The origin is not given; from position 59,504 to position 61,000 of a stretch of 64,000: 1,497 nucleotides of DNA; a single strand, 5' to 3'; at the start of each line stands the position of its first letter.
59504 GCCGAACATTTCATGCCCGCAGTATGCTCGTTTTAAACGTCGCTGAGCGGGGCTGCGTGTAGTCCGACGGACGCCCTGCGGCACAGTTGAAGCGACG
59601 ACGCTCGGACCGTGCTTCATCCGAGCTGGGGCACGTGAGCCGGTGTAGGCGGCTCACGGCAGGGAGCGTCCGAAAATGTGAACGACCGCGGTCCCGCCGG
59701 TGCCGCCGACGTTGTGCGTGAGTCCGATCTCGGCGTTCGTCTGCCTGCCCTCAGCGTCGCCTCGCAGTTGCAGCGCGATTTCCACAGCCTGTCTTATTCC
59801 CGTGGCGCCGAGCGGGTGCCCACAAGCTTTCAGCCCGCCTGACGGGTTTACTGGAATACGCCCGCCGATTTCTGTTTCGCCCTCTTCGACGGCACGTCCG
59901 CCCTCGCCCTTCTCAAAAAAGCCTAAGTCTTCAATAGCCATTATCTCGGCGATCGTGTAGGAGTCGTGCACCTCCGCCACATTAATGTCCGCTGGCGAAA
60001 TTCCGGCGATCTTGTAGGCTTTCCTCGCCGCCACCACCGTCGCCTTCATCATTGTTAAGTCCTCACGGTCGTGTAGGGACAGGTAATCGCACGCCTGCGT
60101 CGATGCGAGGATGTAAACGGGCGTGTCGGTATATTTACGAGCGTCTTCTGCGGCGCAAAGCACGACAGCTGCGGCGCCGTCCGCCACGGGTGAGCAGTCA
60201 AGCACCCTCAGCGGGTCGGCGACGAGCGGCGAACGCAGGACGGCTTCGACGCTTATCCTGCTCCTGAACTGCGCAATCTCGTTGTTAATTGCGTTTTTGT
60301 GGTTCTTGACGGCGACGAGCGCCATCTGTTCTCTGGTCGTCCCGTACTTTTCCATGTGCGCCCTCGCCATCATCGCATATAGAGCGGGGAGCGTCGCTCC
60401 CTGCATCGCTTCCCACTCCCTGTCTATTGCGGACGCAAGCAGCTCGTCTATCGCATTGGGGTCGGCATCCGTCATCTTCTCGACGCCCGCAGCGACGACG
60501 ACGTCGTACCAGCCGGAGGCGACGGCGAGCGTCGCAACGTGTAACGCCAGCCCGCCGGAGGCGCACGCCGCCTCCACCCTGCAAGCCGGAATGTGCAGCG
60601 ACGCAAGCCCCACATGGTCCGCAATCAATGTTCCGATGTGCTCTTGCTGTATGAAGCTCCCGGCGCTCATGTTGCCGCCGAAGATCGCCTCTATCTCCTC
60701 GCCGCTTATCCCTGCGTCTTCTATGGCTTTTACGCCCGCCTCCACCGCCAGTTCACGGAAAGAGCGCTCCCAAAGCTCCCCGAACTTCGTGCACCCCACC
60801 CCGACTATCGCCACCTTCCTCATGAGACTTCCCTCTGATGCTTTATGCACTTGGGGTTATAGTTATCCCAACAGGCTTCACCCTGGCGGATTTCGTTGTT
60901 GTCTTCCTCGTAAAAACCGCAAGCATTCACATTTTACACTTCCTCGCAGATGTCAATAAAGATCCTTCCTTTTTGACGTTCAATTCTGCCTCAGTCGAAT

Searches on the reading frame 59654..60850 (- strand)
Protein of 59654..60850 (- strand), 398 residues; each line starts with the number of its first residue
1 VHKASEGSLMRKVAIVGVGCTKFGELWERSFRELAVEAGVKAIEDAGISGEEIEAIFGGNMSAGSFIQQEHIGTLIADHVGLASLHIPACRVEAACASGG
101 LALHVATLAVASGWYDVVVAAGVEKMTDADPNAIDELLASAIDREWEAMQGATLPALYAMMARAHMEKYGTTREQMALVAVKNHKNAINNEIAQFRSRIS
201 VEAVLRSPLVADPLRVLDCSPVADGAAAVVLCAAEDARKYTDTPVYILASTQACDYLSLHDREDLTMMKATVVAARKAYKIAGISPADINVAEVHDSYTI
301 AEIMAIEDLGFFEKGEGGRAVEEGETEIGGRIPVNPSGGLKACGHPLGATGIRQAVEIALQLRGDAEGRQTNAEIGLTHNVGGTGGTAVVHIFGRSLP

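Call 11: search_protein_families(library=pfam, proteins=[window:59654-60850:-])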
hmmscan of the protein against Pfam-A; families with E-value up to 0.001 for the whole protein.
window:59654-60850:- (398 aa): 6 families
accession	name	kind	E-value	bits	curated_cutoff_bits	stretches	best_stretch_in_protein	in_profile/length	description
PF22691.2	Thiolase_C_1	-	2.1e-47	160.9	28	1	252-395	2-144/144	Thiolase C-terminal domain-like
PF00108.29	Thiolase_N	-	4.2e-30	105.4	26.4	1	13-234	1-259/260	Thiolase, N-terminal domain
PF02803.24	Thiolase_C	-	1.8e-12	47.4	27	1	263-386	16-116/123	Thiolase, C-terminal domain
PF00109.32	ketoacyl-synt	-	3.1e-05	24.2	20.8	1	84-129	162-207/252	Beta-ketoacyl synthase, N-terminal domain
PF08545.16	ACP_syn_III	-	3.4e-05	24.1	24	0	92-128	3-39/80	3-Oxoacyl-[acyl-carrier-protein (ACP)] synthase III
PF07451.17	SpoVAD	-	8.1e-05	22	22.1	1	7-122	27-132/329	Stage V sporulation protein AD (SpoVAD)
